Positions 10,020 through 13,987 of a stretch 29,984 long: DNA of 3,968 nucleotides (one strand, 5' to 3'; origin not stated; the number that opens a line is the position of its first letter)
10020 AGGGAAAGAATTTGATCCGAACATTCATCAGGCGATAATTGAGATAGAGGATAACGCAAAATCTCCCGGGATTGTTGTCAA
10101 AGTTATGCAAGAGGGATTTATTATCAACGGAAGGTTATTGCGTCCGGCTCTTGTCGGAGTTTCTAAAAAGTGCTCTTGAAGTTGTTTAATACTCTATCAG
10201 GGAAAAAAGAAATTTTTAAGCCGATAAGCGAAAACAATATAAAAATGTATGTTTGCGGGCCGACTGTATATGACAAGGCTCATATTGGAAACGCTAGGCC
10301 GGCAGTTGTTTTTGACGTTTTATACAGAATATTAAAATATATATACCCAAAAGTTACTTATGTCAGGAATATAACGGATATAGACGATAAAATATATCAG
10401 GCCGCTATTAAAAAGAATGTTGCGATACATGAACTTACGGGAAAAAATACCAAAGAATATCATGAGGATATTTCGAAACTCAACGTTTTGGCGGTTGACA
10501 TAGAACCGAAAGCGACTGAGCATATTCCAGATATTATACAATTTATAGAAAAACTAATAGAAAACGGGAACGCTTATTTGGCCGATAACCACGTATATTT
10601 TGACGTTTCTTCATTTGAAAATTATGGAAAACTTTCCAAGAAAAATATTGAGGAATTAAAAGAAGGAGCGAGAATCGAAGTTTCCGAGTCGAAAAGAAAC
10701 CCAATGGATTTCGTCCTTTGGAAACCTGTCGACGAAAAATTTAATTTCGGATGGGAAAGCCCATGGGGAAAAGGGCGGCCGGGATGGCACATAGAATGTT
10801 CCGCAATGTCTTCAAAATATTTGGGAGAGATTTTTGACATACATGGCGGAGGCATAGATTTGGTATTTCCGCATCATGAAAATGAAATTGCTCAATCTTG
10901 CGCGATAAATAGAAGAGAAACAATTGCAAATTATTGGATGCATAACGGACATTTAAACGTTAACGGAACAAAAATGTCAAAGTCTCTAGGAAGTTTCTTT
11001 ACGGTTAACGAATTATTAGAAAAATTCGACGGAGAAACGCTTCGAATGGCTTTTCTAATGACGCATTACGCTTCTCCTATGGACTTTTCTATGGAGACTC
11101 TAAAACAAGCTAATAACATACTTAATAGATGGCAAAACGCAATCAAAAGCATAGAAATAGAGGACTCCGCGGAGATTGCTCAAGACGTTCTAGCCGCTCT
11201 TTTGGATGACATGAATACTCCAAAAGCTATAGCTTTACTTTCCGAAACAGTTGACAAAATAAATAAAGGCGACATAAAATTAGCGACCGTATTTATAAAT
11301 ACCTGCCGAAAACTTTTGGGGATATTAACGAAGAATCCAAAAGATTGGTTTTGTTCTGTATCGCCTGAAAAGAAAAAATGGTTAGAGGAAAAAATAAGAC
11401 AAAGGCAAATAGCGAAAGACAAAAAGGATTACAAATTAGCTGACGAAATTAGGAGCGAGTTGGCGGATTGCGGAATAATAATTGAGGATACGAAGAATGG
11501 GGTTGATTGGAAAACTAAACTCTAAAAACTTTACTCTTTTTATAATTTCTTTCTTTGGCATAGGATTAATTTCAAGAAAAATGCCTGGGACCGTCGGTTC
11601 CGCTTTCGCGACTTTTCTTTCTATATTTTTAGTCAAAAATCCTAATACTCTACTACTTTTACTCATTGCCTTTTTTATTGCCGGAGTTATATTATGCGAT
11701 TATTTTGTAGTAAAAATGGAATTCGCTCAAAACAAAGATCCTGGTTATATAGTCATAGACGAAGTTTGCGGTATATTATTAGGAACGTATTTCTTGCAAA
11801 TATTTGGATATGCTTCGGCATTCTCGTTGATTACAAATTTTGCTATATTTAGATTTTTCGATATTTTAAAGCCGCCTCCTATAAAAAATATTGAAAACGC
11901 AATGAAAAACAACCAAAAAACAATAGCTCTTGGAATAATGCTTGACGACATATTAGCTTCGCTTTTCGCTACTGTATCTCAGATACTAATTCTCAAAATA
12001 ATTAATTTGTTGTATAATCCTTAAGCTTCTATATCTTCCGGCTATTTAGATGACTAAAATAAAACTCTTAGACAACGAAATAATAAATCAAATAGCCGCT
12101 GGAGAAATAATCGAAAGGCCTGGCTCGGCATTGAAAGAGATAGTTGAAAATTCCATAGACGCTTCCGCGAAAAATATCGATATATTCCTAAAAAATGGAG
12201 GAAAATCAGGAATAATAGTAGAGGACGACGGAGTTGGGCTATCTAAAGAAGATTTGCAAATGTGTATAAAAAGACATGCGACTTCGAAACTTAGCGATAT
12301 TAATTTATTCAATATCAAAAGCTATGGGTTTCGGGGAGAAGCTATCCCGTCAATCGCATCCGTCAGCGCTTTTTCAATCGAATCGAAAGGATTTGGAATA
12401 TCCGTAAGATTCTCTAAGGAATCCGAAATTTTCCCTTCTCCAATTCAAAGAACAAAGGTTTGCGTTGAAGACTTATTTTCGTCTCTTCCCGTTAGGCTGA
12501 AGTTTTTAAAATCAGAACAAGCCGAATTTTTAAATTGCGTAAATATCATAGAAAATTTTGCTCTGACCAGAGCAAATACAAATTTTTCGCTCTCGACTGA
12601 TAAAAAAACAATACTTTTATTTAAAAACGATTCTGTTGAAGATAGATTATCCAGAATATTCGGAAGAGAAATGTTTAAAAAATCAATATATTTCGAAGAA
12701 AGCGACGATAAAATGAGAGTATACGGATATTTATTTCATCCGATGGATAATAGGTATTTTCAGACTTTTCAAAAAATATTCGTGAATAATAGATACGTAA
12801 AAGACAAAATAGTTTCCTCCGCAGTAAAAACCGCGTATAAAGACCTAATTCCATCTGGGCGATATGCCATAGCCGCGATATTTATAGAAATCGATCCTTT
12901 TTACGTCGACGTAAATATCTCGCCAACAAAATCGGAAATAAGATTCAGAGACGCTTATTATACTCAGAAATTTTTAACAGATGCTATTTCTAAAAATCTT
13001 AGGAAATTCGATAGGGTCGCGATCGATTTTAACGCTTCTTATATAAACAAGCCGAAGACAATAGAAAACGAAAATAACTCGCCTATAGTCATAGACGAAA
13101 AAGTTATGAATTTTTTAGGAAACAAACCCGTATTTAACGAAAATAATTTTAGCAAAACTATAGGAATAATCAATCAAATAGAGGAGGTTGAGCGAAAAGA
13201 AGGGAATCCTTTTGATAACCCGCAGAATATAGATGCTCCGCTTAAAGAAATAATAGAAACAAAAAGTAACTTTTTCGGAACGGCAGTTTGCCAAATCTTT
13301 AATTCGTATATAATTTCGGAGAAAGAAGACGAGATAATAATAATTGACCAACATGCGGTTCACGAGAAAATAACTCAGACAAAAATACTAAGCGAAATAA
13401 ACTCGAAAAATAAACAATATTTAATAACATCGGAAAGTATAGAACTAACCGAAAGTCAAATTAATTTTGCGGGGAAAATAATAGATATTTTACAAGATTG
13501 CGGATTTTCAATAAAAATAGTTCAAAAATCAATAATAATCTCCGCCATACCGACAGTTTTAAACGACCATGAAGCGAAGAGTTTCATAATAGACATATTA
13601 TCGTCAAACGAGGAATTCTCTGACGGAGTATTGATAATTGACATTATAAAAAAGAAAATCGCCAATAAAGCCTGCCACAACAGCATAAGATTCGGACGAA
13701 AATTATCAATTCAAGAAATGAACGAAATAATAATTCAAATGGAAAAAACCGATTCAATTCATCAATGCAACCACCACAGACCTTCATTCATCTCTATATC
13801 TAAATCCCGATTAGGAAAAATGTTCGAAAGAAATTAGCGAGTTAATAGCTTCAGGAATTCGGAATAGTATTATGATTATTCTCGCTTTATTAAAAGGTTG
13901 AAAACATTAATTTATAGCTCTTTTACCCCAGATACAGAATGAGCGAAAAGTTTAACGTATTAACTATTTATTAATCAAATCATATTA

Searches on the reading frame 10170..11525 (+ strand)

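Call 17: search_protein_families(library=pfam, proteins=[window:10170-11525:+], max_evalue=0.001)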
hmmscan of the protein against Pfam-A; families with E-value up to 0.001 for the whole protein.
window:10170-11525:+ (451 aa): 6 families
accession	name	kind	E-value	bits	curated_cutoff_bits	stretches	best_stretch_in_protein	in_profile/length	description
PF01406.26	tRNA-synt_1e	-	6.4e-126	420.2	27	1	16-315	2-300/301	tRNA synthetases class I (C) catalytic domain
PF09334.17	tRNA-synt_1g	-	1.1e-13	51.2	20.1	2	252-320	311-382/391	tRNA synthetases class I (M)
PF23493.1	CysS_C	-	5.1e-07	30.1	23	1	409-447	12-50/51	Cysteinyl-tRNA ligase anticodon binding domain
PF09190.17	DALR_2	-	1.7e-05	25.7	22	1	341-368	3-30/57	DALR domain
PF00133.28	tRNA-synt_1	-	0.00028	20.2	22.7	0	223-306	330-413/414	tRNA synthetases class I (I, L, M and V)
PF01921.24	tRNA-synt_1f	-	0.00051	19.5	27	0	265-326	279-340/360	tRNA synthetases class I (K)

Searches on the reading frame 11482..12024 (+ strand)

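Call 17: search_protein_families(library=pfam, proteins=[window:11482-12024:+], max_evalue=0.001)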
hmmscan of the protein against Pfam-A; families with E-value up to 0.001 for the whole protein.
window:11482-12024:+ (180 aa): 1 family
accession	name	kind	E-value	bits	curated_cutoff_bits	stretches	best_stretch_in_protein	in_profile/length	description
PF04608.18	PgpA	-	6.2e-30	104.4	28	1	21-167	2-137/141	Phosphatidylglycerophosphatase A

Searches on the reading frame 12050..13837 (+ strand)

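Call 17: search_protein_families(library=pfam, proteins=[window:12050-13837:+], max_evalue=0.001)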
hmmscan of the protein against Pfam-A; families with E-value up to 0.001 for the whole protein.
window:12050-13837:+ (595 aa): 4 families
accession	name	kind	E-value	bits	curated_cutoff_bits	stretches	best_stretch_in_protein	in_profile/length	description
PF01119.25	DNA_mis_repair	-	5.9e-32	110.2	26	1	201-317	2-118/119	DNA mismatch repair protein, C-terminal domain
PF08676.16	MutL_C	-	8.9e-26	90.7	25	1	414-552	2-142/142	MutL C terminal dimerisation domain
PF13589.12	HATPase_c_3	-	6.9e-13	49.2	25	1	26-114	5-94/137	Histidine kinase-, DNA gyrase B-, and HSP90-like ATPase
PF02518.31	HATPase_c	-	1.9e-05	25.5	26.4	1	25-78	7-63/111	Histidine kinase-, DNA gyrase B-, and HSP90-like ATPase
